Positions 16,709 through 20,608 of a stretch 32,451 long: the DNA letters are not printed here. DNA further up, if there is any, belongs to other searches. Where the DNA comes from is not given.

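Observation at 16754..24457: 2567-aa secreted, apparently all-alpha giant protein with no recognisable catalytic motif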

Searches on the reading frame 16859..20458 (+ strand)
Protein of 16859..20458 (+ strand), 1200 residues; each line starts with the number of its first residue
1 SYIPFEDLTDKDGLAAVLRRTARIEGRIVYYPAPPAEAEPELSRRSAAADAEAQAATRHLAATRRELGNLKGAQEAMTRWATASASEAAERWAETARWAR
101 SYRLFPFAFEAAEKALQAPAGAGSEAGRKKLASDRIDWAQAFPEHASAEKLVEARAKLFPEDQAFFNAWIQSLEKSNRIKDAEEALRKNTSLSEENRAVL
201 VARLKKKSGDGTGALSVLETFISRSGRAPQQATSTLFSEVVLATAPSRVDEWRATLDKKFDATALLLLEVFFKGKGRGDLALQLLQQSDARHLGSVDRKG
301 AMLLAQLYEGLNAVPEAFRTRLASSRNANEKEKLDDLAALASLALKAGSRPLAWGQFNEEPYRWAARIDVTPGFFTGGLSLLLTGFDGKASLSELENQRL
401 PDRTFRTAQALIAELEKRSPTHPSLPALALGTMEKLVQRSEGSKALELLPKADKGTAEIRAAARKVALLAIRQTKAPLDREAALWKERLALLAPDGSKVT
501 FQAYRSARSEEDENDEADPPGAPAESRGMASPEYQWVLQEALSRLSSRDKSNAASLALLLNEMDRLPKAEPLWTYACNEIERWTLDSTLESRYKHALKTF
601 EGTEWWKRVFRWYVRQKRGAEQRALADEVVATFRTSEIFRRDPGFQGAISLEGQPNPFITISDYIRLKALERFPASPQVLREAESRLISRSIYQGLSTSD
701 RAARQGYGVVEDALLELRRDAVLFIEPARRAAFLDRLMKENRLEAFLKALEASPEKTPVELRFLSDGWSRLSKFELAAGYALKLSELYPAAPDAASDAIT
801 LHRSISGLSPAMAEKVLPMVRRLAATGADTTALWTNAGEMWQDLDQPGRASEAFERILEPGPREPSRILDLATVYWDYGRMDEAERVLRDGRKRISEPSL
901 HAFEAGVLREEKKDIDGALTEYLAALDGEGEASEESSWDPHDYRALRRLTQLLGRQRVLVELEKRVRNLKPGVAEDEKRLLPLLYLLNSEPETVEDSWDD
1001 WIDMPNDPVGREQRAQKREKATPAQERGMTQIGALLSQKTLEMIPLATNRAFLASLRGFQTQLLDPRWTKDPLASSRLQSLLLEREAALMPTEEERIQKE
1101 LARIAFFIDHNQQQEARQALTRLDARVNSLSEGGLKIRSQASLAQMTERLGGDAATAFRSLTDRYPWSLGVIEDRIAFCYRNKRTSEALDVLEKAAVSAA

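Call 49: predict_structure(alignment_id=A4)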
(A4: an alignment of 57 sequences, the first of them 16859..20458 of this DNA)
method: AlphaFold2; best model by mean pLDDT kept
length: 1200 residues; sequences in the alignment: 57
mean_pLDDT: 85.8   pTM: 0.75
mean pLDDT of the five models: 85.8, 84.1, 83.0, 82.2, 82.2
residues with pLDDT >= 90: 758; 70-90: 271; 50-70: 87; < 50: 84
segments of 3 or more residues with pLDDT < 50: 357-383, 504-531, 588-593, 616-632, 935-937
pLDDT, mean of each block of 10 residues (from residue 1): 84 91 94 97 94 93 95 97 92 96 95 95 90 96 94 95 93 92 91 90 92 94 84 94 93 92 93 91 91 85 91 90 88 92 88 57 44 42 53 59 84 93 95 93 94 91 93 90 93 83 45 36 32 82 90 85 88 89 63 52 63 52 41 51 56 74 87 90 90 89 84 91 94 96 97 94 97 96 95 93 93 93 88 95 95 94 93 96 97 92 96 96 87 52 90 94 96 94 92 62 76 87 93 96 95 92 93 90 95 92 94 93 93 91 94 92 90 93 92 79
secondary structure, 60 per line:
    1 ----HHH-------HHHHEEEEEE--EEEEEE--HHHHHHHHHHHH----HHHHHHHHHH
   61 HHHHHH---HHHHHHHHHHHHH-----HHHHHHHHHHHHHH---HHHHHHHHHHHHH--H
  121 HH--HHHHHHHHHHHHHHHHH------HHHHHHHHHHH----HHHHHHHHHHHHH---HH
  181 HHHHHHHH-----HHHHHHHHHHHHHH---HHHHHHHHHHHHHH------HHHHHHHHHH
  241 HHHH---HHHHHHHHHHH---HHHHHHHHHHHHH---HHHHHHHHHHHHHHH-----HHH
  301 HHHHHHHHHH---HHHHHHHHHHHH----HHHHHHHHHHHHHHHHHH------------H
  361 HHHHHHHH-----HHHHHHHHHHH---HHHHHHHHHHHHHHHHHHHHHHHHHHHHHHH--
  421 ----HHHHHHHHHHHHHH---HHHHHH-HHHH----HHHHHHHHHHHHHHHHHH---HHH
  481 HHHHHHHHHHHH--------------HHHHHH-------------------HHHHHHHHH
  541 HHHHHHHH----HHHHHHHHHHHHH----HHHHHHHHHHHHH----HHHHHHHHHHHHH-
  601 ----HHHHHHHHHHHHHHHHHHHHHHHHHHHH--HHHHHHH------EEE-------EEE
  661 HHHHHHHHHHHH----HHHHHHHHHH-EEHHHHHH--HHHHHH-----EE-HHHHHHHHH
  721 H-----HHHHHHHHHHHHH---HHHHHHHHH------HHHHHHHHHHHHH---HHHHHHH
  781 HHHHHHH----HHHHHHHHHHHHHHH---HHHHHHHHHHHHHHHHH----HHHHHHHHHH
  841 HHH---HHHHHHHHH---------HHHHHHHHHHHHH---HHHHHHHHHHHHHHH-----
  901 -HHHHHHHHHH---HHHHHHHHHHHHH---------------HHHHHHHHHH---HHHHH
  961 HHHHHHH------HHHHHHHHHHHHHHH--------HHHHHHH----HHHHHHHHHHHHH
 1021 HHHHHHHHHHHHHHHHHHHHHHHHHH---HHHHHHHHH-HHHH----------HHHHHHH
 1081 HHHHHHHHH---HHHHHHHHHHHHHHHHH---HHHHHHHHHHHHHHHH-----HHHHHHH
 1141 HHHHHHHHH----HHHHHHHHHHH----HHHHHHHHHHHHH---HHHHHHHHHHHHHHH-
elements in order (helices of 4 or more, strands of 3 or more residues): H15-18 E19-24 E27-32 H35-46 H51-66 H70-82 H88-101 H105-117 H125-141 H148-158 H163-175 H179-188 H194-207 H211-224 H231-244 H248-258 H262-274 H278-292 H298-310 H314-325 H330-347 H360-368 H374-384 H388-418 H425-438 H442-447 H449-452 H457-474 H478-492 H507-512 H532-548 H553-565 H570-582 H587-599 H605-632 H635-641 E648-650 E658-660 H661-672 H677-686 H690-695 H698-703 H712-721 H727-739 H743-751 H758-770 H774-787 H792-806 H810-826 H831-843 H847-855 H865-877 H881-895 H902-911 H915-927 H943-952 H956-967 H974-988 H997-1003 H1008-1046 H1050-1058 H1060-1063 H1074-1089 H1093-1109 H1113-1128 H1134-1149 H1154-1164 H1169-1181 H1185-1199

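Call 91: search_protein_representatives(protein=window:16859-20458:+)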
Query: 1200 residues. Proteins with E-value up to 0.001 (for the whole library): 449; up to 1e-10: 294; up to 1e-30: 75. The best 150 are listed.
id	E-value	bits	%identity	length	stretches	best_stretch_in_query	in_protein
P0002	0.0e+00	1368.4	55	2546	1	2-1200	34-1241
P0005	0.0e+00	1129.5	50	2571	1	3-1198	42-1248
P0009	0.0e+00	1098.8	50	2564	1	1-1200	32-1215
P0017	0.0e+00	1079.4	48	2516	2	2-1200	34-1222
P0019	0.0e+00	1060.3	48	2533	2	2-1199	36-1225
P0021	9.9e-292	987.3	47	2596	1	2-1198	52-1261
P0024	8.2e-278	941.2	45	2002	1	3-1199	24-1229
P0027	1.8e-249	847.4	43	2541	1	2-1198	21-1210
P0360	8.7e-246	835.2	43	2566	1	2-1195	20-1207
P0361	3.8e-244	829.7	41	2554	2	2-1199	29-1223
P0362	2.0e-228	777.6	42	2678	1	3-1199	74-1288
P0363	3.0e-216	737.4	40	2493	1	3-1199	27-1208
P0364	8.4e-214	729.2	42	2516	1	3-1196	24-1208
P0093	1.0e-207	709.1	39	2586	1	3-1199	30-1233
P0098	1.0e-200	685.9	41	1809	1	1-1200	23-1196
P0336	5.8e-24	100.6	28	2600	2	453-926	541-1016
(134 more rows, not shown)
